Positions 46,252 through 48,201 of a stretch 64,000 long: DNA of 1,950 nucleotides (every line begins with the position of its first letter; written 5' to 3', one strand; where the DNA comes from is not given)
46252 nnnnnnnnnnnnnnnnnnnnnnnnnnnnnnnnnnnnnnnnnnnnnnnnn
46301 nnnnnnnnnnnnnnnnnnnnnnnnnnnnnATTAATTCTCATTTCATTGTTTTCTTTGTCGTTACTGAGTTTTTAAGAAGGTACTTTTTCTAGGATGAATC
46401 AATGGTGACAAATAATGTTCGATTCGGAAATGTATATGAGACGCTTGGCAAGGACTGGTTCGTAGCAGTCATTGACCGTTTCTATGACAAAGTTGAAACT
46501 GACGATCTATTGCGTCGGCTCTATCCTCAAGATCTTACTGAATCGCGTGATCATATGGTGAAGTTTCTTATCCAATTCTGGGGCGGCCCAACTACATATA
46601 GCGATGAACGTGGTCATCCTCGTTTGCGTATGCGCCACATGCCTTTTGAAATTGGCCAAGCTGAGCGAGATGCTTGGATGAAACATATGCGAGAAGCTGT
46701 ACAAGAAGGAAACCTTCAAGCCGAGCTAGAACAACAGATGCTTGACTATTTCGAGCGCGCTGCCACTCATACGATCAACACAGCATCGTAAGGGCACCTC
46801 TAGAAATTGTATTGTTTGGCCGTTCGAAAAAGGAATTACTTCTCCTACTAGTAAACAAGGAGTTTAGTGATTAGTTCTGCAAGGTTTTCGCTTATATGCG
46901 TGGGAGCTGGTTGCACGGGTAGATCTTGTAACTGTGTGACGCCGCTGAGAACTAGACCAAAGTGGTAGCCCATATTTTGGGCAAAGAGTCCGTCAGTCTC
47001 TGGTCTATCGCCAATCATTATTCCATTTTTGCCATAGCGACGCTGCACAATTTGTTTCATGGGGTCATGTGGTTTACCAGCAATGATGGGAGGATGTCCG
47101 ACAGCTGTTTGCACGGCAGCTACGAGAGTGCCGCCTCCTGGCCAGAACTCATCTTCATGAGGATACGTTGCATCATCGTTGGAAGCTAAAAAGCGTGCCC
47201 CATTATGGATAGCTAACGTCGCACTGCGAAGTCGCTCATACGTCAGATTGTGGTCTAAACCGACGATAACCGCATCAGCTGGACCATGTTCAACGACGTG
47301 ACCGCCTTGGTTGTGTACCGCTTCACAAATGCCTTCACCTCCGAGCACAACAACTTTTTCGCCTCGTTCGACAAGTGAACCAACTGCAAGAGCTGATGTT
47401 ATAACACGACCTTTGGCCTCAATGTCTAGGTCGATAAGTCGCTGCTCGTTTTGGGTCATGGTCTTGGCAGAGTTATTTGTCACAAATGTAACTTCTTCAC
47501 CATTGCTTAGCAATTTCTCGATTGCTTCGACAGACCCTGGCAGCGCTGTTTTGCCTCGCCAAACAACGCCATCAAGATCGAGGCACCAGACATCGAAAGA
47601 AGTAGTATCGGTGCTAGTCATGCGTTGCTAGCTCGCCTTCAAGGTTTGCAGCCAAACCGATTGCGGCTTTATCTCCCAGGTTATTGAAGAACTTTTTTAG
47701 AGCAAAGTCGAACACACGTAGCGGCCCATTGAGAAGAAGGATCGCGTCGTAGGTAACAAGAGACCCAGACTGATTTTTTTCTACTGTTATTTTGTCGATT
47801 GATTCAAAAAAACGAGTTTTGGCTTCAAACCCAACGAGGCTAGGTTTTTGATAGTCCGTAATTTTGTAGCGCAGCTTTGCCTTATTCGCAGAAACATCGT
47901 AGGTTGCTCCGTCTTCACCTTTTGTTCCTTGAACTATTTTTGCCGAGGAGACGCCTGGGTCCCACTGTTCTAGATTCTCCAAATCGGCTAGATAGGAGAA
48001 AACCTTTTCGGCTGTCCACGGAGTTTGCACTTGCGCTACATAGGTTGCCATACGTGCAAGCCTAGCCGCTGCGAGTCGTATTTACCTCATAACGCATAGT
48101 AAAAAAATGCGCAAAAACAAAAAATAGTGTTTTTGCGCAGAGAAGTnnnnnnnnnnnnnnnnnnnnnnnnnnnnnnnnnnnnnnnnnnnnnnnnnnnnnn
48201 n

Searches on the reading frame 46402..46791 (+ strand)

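Call 6: search_protein_families(library=pfam, proteins=[window:46402-46791:+], max_evalue=0.01)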
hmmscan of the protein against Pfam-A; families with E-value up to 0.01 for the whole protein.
window:46402-46791:+ (129 aa): 1 family
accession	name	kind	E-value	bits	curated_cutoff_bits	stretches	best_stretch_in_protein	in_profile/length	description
PF01152.27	Bac_globin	-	2.7e-33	115.2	21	1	10-124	1-119/121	Bacterial-like globin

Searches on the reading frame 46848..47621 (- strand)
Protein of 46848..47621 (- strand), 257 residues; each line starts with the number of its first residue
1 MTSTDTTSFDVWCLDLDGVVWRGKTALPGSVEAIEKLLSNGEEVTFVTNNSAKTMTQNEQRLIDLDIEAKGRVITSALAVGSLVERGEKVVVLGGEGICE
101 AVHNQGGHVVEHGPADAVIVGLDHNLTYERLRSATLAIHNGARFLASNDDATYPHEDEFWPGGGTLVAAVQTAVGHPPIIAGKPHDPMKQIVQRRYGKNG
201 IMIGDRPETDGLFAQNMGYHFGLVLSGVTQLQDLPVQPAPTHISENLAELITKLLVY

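Call 6: search_protein_families(library=pfam, proteins=[window:46848-47621:-], max_evalue=0.01)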
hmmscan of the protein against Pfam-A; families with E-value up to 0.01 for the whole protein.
window:46848-47621:- (257 aa): 3 families
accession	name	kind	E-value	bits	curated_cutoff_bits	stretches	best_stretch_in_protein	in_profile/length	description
PF13344.12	Hydrolase_6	-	2.4e-21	76.1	27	1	12-106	1-99/101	Haloacid dehalogenase-like hydrolase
PF13242.12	Hydrolase_like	-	8.8e-14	51.6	22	1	181-250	2-75/75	HAD-hyrolase-like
PF00702.32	Hydrolase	-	1.8e-07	32.2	26.4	1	13-218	5-191/191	haloacid dehalogenase-like hydrolase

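Call 7: search_protein_families(library=padloc, proteins=[window:46848-47621:-], max_evalue=0.01)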
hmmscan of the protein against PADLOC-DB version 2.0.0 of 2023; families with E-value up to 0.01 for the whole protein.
window:46848-47621:- (257 aa): 0 families

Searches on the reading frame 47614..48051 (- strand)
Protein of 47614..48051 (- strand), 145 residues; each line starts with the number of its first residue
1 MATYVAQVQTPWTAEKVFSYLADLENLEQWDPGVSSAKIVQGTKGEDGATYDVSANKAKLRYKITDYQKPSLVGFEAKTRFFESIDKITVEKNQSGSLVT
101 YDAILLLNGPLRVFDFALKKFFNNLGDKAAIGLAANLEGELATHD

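Call 6: search_protein_families(library=pfam, proteins=[window:47614-48051:-], max_evalue=0.01)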
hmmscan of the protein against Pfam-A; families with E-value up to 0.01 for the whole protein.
window:47614-48051:- (145 aa): 2 families
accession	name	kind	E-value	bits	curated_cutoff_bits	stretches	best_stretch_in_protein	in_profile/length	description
PF10604.15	Polyketide_cyc2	-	1.8e-14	54.7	27.4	1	1-138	1-142/142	Polyketide cyclase / dehydrase and lipid transport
PF03364.25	Polyketide_cyc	-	1.5e-05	25.7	23.4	1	13-125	4-117/126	Polyketide cyclase / dehydrase and lipid transport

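Call 7: search_protein_families(library=padloc, proteins=[window:47614-48051:-], max_evalue=0.01)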
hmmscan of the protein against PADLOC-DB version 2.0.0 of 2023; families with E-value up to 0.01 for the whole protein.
window:47614-48051:- (145 aa): 0 families

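Call 65: find_encoding_contigs(protein=window:47614-48051:-, flank=5000, max_places=6)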
Protein window:47614-48051:- (145 aa): no gene with exactly this product is on record in the collection.
